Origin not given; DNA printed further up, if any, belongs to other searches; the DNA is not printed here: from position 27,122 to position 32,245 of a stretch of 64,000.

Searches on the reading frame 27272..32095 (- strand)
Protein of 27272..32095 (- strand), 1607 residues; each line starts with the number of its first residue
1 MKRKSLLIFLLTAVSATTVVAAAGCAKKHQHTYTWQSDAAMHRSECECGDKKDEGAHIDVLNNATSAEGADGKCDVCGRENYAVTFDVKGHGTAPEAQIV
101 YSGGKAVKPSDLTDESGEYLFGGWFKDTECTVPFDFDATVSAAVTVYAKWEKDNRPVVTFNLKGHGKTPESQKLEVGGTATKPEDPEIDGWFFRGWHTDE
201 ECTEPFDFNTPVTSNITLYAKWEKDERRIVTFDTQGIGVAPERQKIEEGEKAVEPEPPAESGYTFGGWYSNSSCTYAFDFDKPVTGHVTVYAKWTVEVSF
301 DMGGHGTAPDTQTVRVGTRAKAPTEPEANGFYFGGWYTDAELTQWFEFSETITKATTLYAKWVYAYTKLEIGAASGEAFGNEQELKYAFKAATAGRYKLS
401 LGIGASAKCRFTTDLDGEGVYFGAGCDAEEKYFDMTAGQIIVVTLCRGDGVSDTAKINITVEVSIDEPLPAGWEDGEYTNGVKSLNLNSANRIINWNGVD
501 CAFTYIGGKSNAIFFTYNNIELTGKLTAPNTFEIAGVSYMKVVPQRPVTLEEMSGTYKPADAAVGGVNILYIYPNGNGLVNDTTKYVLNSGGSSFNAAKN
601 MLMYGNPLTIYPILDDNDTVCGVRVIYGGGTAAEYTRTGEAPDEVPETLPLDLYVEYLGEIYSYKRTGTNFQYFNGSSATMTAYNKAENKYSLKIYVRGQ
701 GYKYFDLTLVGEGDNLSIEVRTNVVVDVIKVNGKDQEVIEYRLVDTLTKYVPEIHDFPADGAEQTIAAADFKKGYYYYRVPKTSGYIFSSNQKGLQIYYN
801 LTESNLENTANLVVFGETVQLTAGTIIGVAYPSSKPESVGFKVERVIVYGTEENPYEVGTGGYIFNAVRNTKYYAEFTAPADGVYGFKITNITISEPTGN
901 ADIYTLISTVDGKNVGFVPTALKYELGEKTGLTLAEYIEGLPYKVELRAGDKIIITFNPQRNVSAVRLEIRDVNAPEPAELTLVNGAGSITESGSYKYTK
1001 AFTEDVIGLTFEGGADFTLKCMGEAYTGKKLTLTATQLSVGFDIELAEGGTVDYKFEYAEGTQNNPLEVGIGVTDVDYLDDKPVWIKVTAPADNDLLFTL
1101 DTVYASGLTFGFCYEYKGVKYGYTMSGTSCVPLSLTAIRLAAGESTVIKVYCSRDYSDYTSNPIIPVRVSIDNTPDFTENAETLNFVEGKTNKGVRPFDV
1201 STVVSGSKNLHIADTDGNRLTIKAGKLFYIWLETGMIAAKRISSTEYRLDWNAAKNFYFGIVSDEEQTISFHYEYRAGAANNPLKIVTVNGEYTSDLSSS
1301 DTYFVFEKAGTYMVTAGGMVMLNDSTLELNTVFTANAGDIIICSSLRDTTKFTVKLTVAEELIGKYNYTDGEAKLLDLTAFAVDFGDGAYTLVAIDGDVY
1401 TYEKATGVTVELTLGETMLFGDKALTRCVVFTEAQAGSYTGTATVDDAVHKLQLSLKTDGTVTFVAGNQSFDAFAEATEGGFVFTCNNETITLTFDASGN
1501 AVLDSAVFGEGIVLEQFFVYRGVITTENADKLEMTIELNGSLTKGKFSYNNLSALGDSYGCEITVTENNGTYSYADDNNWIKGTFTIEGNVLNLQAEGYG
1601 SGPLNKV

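Call 9: search_protein_families(library=pfam, max_evalue=1, proteins=[window:27272-32095:-])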
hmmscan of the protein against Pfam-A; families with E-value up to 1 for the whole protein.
window:27272-32095:- (1607 aa): 1 family
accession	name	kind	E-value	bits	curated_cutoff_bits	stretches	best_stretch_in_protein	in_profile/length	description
PF09479.16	Flg_new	-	2.9e-57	191.1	27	4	230-293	3-65/65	Listeria-Bacteroides repeat domain (List_Bact_rpt)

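Call 10: search_protein_families(library=ncbifam, max_evalue=1, proteins=[window:27272-32095:-])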
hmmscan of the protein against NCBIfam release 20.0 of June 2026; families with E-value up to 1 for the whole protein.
window:27272-32095:- (1607 aa): 2 families
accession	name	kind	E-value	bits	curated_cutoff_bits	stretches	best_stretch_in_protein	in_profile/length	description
NF052328.1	NeuramTDE0471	equivalog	7.3e-38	130.6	900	4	75-156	40-122/538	neuraminidase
TIGR02543.1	List_Bact_rpt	repeat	8.4e-14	51.6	20.95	4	189-225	4-43/44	TIGR02543 family repeat protein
